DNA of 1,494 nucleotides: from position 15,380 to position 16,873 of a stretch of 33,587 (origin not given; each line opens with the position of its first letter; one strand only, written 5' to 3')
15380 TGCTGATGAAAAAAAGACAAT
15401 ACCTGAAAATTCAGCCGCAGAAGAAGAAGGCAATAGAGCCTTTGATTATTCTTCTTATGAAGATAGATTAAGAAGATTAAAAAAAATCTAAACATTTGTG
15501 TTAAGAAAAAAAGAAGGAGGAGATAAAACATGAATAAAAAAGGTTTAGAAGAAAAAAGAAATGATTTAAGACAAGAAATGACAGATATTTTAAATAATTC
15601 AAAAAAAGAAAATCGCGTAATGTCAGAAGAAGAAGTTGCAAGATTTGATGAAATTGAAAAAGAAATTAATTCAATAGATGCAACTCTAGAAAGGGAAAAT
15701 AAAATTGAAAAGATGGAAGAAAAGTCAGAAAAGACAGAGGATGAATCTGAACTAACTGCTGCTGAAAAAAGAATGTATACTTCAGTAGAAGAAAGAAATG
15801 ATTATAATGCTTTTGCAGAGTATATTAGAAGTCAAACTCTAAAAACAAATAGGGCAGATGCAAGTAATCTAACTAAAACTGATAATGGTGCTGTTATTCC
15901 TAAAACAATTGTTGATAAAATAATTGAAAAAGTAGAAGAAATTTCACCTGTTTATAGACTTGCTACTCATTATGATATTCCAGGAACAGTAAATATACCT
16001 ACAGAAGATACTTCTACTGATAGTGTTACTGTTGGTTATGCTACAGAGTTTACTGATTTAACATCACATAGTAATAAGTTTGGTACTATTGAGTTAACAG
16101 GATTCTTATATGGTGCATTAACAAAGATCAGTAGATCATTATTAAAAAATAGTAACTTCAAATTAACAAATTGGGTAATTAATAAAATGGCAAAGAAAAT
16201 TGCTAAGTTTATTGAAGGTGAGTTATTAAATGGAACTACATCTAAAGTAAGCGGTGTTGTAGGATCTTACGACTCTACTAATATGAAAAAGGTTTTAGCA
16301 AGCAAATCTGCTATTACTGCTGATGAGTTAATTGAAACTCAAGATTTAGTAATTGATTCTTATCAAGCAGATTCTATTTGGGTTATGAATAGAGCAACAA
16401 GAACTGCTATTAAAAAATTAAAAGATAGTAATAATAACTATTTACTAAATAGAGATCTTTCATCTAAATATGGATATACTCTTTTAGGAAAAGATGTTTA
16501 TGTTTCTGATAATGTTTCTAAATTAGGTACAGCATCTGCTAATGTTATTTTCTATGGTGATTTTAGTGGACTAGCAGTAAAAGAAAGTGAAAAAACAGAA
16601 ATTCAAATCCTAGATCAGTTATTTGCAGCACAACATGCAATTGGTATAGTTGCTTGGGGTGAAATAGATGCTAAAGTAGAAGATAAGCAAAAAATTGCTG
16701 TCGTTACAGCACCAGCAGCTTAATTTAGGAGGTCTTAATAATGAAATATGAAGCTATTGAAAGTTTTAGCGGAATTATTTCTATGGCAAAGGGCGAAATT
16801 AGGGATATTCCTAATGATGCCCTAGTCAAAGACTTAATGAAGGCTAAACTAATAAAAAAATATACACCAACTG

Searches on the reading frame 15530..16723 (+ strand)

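Call 93: search_protein_families(library=phrogs, proteins=[window:15530-16723:+], max_evalue=0.00001)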
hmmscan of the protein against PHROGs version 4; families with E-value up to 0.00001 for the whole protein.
window:15530-16723:+ (397 aa): 5 families
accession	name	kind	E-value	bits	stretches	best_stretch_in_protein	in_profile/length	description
phrog_10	-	head and packaging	1.1e-64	220.7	1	1-396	263-637/752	major head protein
phrog_2263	-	head and packaging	7.8e-20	72.3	1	34-364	171-514/551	major head protein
phrog_617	-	head and packaging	5.3e-17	62.9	1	7-392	207-621/626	major head protein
phrog_15928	-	head and packaging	3e-14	54.4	1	204-392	1-177/185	major head protein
phrog_17162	-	unknown function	1.9e-07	32.2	1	317-389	6-77/85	-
